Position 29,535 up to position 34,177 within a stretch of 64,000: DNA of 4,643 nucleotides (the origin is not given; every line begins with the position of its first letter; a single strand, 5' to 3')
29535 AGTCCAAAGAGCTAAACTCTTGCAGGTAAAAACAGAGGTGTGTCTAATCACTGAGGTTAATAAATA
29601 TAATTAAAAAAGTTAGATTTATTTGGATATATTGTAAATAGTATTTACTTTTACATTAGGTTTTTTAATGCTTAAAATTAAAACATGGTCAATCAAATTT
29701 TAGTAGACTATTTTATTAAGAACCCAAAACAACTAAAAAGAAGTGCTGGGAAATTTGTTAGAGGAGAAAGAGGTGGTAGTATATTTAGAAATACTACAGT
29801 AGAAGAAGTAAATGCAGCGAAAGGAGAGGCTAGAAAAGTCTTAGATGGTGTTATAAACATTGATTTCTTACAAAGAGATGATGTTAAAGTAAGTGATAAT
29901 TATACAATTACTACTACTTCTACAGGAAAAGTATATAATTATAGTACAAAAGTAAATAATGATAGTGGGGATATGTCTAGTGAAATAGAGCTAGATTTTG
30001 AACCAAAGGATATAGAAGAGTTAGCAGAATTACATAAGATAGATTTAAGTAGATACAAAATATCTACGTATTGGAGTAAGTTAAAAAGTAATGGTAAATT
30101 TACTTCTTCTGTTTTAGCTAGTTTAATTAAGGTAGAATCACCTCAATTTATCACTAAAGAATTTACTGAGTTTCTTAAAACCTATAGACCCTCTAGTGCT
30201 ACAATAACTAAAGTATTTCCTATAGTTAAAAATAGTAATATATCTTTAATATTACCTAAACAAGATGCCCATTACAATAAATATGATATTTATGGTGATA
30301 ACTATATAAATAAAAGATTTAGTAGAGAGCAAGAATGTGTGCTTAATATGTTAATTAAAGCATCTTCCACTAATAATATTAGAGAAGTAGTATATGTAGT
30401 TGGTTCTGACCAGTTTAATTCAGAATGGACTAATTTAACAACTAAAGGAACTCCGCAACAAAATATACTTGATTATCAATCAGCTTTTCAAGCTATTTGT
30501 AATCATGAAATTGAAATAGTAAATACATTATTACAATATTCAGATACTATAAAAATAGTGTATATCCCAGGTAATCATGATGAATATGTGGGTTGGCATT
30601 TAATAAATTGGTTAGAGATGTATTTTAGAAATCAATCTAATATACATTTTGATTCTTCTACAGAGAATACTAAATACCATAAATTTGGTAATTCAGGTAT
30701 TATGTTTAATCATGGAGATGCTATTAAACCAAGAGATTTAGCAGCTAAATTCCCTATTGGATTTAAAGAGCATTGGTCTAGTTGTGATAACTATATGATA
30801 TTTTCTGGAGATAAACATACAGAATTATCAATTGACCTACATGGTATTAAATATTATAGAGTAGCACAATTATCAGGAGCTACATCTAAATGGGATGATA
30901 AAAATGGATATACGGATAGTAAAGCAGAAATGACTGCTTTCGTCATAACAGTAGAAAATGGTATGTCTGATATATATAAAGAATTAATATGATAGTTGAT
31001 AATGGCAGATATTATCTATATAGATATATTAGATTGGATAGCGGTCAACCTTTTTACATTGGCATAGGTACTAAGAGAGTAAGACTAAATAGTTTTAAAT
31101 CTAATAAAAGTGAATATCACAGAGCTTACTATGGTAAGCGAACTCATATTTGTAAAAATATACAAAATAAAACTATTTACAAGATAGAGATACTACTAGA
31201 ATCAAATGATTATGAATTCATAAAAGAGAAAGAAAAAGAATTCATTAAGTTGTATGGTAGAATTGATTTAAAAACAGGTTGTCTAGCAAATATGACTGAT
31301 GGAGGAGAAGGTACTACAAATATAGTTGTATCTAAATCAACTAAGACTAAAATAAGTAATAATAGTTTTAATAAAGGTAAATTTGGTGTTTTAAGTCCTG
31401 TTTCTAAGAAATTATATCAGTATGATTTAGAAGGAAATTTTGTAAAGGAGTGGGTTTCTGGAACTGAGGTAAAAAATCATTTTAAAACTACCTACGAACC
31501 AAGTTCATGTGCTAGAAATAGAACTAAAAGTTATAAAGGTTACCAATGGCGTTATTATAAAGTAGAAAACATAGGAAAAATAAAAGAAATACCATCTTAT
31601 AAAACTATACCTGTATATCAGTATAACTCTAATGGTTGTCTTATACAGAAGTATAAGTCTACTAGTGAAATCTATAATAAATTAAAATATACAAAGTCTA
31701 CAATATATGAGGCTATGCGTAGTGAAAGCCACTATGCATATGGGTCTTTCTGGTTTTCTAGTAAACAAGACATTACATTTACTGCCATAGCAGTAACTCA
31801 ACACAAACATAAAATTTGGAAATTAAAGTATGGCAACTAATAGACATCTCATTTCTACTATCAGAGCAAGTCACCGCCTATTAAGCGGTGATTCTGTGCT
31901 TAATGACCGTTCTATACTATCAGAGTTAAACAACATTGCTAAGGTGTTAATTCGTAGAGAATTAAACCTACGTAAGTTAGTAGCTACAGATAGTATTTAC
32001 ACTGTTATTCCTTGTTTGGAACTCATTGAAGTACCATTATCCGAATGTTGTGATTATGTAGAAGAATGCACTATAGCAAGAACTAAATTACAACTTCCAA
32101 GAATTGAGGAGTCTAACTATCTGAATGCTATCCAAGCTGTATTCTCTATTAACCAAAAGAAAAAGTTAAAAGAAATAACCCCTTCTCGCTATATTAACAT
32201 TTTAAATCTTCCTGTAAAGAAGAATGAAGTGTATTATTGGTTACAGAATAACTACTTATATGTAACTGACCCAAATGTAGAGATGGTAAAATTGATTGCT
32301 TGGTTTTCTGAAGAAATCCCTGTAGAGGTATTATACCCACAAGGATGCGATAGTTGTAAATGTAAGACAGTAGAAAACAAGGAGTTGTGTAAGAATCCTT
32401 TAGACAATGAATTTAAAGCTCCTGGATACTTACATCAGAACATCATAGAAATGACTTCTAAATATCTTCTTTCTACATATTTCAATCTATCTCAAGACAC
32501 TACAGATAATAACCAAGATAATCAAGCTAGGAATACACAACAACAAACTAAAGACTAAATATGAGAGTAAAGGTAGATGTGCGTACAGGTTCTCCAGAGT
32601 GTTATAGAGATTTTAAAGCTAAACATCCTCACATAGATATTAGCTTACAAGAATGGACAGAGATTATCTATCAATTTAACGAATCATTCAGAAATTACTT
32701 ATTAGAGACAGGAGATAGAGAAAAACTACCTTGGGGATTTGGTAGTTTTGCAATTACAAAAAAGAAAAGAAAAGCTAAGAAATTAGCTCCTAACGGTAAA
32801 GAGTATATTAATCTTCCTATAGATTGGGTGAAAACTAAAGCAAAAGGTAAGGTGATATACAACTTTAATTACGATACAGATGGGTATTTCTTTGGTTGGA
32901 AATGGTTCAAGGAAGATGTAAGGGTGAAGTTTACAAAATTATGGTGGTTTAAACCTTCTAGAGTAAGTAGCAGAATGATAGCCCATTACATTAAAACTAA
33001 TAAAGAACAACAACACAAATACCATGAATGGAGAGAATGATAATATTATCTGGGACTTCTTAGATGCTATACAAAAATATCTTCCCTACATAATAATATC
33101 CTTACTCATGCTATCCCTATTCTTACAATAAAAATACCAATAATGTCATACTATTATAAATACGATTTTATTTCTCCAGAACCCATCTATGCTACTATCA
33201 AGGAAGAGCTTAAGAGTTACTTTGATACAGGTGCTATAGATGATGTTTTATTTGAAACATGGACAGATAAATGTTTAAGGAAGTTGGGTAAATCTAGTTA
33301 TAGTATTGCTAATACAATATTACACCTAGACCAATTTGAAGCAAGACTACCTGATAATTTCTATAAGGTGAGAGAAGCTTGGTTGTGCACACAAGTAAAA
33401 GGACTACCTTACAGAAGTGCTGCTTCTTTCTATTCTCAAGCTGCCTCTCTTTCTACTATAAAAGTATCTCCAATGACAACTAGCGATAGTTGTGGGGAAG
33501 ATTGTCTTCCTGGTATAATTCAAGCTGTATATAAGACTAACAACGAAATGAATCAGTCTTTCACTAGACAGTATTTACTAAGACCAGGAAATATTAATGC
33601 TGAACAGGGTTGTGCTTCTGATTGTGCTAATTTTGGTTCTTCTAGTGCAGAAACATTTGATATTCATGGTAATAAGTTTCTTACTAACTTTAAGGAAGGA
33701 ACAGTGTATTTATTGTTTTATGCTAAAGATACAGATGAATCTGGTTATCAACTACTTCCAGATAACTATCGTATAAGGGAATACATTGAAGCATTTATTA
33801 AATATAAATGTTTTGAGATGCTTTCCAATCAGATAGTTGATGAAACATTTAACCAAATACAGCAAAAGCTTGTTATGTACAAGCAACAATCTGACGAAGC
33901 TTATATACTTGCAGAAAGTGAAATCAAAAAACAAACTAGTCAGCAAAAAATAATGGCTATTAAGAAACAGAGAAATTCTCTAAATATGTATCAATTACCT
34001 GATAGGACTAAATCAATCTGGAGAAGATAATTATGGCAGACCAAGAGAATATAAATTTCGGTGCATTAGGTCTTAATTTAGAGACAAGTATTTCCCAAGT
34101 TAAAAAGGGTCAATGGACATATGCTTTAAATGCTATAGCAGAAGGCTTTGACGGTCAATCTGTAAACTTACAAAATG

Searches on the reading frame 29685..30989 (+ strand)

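Call 13: search_protein_families(library=phrogs, proteins=[window:29685-30989:+], max_evalue=0.00001)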
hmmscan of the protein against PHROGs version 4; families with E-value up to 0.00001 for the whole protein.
window:29685-30989:+ (435 aa): 3 families
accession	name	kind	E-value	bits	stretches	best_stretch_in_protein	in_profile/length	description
phrog_704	-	DNA, RNA and nucleotide metabolism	1.1e-37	131.1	1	94-426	54-377/390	DNA repair exonuclease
phrog_284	-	DNA, RNA and nucleotide metabolism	1.9e-09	38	1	164-426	110-385/398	exonuclease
phrog_21891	-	unknown function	2.2e-09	39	1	302-413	3-112/130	-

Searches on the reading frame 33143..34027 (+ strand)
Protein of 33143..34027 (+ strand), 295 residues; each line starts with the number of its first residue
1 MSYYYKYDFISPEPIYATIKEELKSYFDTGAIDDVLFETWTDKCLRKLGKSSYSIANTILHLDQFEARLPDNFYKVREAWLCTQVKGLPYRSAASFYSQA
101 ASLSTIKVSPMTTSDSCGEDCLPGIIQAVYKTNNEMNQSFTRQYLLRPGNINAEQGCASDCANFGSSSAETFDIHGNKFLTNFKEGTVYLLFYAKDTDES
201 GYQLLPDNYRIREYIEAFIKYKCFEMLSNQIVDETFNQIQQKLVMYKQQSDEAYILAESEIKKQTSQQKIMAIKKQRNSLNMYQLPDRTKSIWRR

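Call 74: search_protein_families(library=pfam, proteins=[window:33143-34027:+], max_evalue=0.001)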
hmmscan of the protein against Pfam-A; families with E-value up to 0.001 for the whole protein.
window:33143-34027:+ (295 aa): 1 family
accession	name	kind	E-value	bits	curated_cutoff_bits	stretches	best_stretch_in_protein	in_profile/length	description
PF24228.1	CrAss_Ring_1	-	1.8e-13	51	27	1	7-266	3-242/272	Phage tail ring protein 1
